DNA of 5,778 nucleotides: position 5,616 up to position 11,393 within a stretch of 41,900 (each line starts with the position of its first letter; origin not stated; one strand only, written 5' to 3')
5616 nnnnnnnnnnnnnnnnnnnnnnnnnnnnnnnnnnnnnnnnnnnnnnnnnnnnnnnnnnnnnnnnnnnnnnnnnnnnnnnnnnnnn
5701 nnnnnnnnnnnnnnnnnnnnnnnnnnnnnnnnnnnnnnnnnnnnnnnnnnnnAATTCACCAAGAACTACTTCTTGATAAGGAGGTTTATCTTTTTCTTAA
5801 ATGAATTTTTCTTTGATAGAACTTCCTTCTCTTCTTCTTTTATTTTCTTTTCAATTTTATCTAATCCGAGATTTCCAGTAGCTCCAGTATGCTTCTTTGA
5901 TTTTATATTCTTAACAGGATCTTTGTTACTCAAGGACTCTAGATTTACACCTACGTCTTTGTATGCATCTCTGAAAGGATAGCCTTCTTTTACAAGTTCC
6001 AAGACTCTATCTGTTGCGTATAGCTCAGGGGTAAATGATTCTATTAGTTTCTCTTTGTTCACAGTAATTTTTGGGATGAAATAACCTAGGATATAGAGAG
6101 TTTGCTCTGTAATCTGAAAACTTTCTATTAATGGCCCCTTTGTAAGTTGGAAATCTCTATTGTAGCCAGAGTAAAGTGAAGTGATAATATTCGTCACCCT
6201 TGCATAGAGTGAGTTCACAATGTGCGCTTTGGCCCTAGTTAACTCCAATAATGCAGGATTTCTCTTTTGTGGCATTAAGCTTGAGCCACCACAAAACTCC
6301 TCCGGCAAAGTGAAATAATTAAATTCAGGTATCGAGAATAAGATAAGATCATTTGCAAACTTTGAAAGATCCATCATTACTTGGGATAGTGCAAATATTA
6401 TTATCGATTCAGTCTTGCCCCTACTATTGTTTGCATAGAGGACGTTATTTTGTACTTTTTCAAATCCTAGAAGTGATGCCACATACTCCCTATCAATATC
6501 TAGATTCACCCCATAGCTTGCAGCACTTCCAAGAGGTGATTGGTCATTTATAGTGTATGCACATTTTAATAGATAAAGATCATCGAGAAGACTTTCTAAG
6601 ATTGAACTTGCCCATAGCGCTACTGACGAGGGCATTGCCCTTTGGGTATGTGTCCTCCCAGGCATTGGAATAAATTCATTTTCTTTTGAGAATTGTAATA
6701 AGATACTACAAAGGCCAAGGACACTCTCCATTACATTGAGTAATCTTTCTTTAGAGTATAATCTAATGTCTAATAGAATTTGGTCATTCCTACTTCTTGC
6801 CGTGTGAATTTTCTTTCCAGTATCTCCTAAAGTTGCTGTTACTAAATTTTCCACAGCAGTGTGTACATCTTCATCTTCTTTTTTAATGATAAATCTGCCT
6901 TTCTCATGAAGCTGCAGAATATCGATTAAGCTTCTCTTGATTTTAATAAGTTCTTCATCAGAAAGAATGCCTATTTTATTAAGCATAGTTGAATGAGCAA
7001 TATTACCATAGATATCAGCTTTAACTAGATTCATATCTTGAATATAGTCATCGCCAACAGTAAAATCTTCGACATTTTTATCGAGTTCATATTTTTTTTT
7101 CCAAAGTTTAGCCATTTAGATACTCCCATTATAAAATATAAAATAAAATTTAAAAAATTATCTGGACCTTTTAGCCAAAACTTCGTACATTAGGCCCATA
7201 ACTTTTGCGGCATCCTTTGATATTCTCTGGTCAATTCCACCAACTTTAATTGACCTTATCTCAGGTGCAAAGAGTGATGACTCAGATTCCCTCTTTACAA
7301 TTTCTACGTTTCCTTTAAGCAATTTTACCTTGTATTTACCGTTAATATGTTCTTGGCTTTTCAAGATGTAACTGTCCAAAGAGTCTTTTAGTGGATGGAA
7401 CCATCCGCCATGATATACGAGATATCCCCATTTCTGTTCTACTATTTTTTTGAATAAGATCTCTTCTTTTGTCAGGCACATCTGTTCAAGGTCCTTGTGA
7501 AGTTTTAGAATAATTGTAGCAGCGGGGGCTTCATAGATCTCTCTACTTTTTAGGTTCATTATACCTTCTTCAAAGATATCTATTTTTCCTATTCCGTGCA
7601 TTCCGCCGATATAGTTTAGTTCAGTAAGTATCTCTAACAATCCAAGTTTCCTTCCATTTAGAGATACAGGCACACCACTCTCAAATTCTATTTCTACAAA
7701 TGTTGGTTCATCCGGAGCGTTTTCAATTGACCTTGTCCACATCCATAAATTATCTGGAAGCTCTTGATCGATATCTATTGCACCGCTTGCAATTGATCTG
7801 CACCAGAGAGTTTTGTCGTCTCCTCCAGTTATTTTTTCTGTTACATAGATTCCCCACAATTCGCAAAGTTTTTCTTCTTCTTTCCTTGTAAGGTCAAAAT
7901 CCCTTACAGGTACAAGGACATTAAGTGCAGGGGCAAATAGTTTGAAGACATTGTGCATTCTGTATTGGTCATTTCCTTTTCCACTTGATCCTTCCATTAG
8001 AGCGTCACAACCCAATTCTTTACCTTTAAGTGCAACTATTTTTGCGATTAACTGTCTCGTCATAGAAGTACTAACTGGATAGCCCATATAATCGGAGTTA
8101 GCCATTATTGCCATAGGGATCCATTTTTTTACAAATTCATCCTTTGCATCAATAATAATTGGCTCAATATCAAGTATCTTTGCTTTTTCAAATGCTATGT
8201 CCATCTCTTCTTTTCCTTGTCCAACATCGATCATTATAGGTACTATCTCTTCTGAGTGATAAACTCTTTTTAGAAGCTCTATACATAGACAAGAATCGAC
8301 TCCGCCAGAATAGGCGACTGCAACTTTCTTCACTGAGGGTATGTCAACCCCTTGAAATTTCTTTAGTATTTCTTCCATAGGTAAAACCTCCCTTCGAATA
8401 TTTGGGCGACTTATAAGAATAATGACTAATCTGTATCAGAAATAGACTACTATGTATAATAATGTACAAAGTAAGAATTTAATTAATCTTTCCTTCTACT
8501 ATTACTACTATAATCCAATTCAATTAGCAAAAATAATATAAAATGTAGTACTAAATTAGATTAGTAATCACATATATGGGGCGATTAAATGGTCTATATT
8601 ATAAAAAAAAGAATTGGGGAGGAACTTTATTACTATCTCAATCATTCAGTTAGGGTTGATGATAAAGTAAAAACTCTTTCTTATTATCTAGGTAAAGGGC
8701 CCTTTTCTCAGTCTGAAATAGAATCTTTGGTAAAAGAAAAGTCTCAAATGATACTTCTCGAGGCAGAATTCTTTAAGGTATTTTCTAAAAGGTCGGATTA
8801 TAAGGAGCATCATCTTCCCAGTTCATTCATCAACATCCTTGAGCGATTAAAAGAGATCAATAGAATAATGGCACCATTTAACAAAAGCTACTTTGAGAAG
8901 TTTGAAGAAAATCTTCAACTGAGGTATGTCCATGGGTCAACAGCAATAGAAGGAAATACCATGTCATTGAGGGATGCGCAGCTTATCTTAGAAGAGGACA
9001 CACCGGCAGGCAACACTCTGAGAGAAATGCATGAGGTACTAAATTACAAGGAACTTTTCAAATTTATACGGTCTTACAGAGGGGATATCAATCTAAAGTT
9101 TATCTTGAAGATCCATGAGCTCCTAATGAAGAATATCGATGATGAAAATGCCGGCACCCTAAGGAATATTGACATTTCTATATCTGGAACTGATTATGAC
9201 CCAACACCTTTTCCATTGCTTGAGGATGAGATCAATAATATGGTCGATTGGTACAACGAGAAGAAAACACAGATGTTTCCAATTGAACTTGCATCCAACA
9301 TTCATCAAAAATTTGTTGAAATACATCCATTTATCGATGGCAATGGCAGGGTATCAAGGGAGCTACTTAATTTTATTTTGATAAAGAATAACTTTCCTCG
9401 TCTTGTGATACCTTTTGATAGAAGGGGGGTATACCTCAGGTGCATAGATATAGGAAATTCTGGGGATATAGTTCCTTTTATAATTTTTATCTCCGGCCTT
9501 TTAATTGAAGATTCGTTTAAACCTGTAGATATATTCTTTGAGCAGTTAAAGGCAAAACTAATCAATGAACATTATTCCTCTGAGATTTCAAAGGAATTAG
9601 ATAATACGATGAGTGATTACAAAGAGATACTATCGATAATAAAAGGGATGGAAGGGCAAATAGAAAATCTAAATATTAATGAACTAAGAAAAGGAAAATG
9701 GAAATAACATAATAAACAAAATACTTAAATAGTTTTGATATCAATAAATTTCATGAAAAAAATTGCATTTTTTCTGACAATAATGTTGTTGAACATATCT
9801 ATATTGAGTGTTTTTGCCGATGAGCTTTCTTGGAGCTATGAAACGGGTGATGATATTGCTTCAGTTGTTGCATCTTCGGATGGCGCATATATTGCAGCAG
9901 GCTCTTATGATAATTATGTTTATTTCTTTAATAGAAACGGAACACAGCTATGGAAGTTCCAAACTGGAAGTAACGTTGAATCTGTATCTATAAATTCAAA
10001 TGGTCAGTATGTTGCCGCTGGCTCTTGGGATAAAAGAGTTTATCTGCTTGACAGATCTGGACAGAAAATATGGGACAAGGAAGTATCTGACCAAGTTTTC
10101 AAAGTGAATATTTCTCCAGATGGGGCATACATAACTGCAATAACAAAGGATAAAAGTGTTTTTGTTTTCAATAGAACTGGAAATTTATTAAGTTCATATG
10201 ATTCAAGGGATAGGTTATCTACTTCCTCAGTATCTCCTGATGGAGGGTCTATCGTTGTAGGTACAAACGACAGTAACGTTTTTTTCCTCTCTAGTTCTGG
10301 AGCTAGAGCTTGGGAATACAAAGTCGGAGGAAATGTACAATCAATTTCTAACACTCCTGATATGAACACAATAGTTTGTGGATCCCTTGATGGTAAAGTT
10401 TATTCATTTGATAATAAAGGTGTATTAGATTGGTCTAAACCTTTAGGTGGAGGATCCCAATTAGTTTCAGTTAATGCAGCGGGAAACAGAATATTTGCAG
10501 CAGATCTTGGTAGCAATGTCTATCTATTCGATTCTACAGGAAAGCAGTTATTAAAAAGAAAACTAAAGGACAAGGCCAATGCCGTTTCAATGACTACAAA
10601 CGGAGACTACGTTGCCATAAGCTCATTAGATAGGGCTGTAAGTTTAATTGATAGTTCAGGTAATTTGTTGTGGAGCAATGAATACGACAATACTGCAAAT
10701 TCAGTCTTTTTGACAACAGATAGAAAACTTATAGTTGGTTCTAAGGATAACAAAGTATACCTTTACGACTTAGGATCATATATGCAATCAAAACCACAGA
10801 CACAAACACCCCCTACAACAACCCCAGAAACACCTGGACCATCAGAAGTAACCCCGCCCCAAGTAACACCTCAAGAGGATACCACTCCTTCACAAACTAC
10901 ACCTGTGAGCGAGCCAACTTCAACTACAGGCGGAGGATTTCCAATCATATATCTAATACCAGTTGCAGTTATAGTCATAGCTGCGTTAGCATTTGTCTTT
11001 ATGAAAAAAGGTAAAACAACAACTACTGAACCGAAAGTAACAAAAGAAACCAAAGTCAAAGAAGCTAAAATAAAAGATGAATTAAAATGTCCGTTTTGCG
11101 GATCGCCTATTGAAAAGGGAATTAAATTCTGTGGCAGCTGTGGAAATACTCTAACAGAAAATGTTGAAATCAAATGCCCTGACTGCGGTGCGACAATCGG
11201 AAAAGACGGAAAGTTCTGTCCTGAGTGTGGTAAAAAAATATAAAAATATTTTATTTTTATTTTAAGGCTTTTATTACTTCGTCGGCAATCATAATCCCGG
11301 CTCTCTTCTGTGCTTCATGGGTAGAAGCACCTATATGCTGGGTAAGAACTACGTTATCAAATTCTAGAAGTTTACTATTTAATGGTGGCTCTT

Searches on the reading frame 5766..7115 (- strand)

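Call 66: search_protein_families(library=pfam, proteins=[window:5766-7115:-], max_evalue=0.0001)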
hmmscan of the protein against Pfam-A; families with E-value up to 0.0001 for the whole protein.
window:5766-7115:- (449 aa): 1 family
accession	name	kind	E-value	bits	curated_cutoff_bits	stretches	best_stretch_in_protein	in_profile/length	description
PF00206.25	Lyase_1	-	1.6e-46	159.6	27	1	22-298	16-308/312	Lyase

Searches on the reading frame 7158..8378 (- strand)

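Call 66: search_protein_families(library=pfam, proteins=[window:7158-8378:-], max_evalue=0.0001)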
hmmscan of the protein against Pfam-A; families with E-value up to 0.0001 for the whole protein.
window:7158-8378:- (406 aa): 2 families
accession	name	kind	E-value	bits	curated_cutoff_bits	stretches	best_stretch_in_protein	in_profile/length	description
PF20979.2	Arginosuc_syn_C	-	3.8e-64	216.7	27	1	188-397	4-215/219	Arginosuccinate synthase C-terminal domain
PF00764.25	Arginosuc_synth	-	4.2e-41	141.1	27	1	18-173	1-157/162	Arginosuccinate synthase N-terminal HUP domain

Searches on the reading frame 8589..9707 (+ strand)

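Call 66: search_protein_families(library=pfam, proteins=[window:8589-9707:+], max_evalue=0.0001)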
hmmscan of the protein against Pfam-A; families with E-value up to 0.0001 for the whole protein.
window:8589-9707:+ (372 aa): 1 family
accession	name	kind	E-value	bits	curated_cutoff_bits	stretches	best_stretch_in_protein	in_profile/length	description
PF02661.23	Fic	-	4.8e-20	72.7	24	1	167-264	2-93/93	Fic/DOC family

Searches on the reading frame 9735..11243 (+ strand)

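Call 66: search_protein_families(library=pfam, proteins=[window:9735-11243:+], max_evalue=0.0001)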
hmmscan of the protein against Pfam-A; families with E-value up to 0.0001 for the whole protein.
window:9735-11243:+ (502 aa): 31 families (the best 25 are shown)
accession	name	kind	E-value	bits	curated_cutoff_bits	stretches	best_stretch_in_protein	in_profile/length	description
PF13570.13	Beta-prop_ACSF4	-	1.4e-37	130.3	133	2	144-364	34-261/329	Beta-alanine-activating enzyme, beta-propeller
PF23414.1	Beta-prop_EML_2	-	1e-23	84.5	90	3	27-146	28-152/266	Echinoderm microtubule-associated protein second beta-propeller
PF13360.13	PQQ_2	-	2.4e-20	73.6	27.6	1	139-346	2-224/233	Outer membrane protein assembly factor BamB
PF25174.1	Beta-prop_THOC3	-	6.9e-20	71.6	305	2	79-226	3-157/272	THOC3 beta-propeller domain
PF00400.38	WD40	-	1.6e-19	69.9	27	0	78-104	10-37/39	WD domain, G-beta repeat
PF24797.1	Beta-prop_WDR35_TULP_N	-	1.6e-16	60.8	80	1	78-154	115-192/332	WDR35/TULP4 N-terminal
PF24807.1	WD40_CDC20-Fz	-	9.1e-16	58.4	200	1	35-148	48-165/292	CDC20/Fizzy WD40 domain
PF25173.1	Beta-prop_WDR3_1st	-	2.4e-14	53.9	154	1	38-182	29-179/184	WDR3 first beta-propeller domain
PF24817.1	WD40_WDHD1_1st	-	4.9e-14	52.6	109.9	1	21-146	29-156/291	WDHD1 first WD40 domain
PF24814.1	WD40_Prp19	-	3e-13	49.9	320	1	42-182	10-159/281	Prp19 WD40 domain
PF25292.1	Beta-prop_CGLA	-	9e-13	48.8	26.8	1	55-123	49-118/316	Lambda-carrageenase beta-propeller domain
PF23411.1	Beta-prop_Vps41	-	1.8e-12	47.7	33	0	253-345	30-128/332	Vps42 beta-propeller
PF24796.1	WDR55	-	3.4e-12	46.4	200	0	77-226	6-165/296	WDR55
PF23389.1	Beta-prop_WDR19_1st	-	3.7e-12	46.3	27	1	88-191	8-114/325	WDR19 first beta-propeller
PF12773.13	DZR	-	1.4e-10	41.6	27.3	1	452-499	1-45/45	Double zinc ribbon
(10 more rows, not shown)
